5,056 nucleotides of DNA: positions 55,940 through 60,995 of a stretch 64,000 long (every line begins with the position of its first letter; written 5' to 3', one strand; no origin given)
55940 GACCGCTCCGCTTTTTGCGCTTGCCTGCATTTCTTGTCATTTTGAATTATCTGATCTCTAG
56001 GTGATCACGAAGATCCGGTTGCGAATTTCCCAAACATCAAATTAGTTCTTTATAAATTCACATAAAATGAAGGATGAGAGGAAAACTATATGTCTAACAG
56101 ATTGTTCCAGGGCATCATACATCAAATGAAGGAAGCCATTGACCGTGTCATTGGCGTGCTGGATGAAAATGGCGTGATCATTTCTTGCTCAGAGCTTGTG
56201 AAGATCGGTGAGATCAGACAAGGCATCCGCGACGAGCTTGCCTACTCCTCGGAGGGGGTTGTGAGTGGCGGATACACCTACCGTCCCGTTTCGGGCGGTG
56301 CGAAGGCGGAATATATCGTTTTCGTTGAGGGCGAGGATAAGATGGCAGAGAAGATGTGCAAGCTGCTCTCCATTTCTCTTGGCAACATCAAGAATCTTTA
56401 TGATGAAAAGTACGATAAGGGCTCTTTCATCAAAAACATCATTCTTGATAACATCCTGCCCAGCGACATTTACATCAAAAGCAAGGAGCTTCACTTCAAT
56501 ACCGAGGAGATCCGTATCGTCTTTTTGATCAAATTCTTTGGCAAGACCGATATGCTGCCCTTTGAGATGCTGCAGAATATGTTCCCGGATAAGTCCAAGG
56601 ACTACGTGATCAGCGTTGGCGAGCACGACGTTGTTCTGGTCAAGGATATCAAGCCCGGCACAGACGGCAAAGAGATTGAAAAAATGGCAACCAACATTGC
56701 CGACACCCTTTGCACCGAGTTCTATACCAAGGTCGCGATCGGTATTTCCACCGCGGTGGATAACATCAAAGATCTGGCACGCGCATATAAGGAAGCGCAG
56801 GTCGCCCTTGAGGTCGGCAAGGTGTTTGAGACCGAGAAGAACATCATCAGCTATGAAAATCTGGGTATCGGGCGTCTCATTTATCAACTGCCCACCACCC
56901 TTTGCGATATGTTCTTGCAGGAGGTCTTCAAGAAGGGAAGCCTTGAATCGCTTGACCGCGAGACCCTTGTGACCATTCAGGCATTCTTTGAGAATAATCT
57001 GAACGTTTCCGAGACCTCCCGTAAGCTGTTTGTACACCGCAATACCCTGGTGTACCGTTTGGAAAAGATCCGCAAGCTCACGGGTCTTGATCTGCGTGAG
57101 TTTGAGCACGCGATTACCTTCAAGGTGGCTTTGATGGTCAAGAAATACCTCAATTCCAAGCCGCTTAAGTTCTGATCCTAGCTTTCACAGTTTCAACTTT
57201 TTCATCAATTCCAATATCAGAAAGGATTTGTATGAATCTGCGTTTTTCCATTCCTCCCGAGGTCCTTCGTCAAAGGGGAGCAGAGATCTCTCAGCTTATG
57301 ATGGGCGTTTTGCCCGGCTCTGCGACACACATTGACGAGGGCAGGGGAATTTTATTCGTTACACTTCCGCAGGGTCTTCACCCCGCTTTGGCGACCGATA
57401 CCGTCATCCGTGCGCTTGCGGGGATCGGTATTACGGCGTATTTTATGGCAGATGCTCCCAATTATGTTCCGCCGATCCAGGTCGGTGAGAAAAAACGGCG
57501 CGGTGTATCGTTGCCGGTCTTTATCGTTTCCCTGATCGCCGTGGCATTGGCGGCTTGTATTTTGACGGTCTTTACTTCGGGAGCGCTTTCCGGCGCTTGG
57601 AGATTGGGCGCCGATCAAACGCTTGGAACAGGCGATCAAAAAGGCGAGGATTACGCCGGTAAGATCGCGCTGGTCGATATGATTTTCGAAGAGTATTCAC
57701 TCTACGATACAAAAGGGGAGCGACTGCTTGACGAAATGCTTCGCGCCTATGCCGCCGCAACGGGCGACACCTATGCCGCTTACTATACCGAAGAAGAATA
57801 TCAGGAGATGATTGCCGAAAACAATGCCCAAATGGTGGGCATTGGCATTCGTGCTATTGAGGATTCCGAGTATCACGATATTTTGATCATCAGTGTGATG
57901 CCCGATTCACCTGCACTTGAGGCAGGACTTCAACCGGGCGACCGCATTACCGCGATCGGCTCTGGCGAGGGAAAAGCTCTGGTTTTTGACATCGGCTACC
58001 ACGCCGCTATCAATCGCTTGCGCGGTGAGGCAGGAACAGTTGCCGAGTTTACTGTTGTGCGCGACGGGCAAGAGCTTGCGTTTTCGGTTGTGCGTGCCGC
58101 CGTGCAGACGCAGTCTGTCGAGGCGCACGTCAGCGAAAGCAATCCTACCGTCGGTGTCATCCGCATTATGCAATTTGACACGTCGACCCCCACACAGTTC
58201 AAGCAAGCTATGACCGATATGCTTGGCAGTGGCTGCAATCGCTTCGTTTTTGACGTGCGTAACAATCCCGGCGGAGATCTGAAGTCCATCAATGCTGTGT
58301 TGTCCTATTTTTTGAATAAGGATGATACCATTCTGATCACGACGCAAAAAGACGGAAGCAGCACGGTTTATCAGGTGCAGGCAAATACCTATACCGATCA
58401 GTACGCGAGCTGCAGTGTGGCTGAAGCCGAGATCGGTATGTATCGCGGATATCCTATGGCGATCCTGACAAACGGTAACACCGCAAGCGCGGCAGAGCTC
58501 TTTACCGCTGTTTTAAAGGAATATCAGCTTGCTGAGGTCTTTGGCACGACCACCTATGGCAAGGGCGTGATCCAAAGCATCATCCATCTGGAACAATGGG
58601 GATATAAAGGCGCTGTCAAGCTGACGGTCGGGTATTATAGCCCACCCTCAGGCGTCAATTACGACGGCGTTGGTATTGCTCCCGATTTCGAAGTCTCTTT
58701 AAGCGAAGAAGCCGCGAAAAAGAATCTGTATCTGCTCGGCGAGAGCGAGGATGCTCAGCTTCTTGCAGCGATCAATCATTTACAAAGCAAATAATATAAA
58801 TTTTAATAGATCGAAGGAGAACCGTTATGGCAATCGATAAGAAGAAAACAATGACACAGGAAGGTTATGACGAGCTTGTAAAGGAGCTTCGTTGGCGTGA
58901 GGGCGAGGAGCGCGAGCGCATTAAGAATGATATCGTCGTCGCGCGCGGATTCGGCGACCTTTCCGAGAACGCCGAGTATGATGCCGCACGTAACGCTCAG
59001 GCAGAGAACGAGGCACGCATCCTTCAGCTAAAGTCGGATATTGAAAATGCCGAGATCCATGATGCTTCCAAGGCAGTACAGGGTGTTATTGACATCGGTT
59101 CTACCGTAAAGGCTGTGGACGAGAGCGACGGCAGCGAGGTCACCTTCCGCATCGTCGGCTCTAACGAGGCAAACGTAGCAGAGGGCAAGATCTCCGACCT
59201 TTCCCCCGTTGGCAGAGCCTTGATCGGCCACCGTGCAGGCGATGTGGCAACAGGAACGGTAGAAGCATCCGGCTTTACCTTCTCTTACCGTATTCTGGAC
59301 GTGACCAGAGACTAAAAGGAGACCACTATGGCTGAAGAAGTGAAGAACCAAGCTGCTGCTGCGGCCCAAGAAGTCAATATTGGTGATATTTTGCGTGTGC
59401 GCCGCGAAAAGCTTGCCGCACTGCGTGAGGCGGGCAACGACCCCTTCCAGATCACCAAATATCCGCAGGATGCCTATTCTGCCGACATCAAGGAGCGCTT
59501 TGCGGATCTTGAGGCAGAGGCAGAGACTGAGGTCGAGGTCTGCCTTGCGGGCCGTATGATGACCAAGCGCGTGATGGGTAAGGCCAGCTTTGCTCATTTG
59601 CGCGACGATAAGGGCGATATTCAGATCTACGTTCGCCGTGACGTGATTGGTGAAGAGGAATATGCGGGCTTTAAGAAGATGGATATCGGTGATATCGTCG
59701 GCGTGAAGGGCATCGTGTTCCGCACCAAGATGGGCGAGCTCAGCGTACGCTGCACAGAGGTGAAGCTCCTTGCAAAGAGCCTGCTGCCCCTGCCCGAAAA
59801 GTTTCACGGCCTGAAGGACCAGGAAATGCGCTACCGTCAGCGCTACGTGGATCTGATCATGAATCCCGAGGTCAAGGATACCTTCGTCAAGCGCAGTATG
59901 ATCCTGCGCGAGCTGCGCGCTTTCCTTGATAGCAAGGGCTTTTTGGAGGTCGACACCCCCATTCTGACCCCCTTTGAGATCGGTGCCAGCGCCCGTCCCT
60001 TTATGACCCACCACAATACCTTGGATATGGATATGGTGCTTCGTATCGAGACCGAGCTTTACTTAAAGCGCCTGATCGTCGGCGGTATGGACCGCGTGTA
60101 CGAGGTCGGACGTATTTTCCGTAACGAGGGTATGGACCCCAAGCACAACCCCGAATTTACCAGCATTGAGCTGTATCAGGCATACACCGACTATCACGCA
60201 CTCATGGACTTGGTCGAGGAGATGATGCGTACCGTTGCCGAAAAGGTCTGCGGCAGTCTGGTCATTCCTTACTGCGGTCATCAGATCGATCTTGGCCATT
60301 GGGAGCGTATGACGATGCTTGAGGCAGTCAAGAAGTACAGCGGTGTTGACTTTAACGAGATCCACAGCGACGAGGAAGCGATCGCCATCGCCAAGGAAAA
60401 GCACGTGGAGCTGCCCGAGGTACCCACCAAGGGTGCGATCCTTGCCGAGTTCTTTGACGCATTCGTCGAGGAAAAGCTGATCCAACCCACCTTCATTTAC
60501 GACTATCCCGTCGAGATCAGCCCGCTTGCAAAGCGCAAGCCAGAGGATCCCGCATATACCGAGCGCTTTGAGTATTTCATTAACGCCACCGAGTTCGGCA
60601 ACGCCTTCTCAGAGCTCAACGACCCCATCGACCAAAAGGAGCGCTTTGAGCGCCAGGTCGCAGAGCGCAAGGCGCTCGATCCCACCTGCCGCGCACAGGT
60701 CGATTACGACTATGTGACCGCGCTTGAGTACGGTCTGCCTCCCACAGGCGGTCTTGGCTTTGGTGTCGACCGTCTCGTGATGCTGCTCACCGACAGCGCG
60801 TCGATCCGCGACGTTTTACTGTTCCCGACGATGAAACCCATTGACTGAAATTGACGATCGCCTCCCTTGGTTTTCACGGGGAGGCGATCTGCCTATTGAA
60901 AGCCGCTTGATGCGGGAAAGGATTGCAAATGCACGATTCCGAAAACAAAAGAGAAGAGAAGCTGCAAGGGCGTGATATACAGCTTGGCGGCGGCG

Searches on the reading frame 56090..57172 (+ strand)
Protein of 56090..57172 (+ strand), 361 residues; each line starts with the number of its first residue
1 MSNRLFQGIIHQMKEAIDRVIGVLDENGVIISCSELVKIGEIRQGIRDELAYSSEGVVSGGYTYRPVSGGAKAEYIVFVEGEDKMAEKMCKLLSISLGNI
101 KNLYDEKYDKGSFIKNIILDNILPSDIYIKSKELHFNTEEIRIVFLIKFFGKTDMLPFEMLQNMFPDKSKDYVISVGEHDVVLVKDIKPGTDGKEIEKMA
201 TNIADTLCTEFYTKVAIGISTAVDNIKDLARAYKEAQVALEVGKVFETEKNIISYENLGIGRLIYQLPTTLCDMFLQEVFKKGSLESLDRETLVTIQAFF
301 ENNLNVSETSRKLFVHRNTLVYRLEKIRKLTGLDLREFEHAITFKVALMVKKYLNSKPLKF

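Call 35: search_protein_families(library=pfam, max_evalue=0.00001, proteins=[window:56090-57172:+])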
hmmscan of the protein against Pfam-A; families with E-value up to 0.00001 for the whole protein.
window:56090-57172:+ (361 aa): 2 families
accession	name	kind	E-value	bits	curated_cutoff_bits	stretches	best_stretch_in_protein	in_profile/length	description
PF13556.12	HTH_30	-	8e-21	74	27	1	293-349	2-58/59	PucR C-terminal helix-turn-helix domain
PF17853.6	GGDEF_2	-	3e-10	40.8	24.5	1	126-242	7-116/116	GGDEF-like domain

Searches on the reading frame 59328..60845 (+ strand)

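Call 35: search_protein_families(library=pfam, max_evalue=0.00001, proteins=[window:59328-60845:+])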
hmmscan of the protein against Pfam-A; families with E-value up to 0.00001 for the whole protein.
window:59328-60845:+ (506 aa): 3 families
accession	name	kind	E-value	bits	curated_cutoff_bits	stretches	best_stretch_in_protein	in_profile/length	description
PF00152.25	tRNA-synt_2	-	2.2e-88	296.7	25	1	164-502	1-307/308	tRNA synthetases class II (D, K and N)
PF01336.31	tRNA_anti-codon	-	1e-15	57.9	27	1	71-148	1-75/75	OB-fold nucleic acid binding domain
PF01409.25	tRNA-synt_2d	-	7.3e-06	26.1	19.8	0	256-303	104-153/246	tRNA synthetases class II core domain (F)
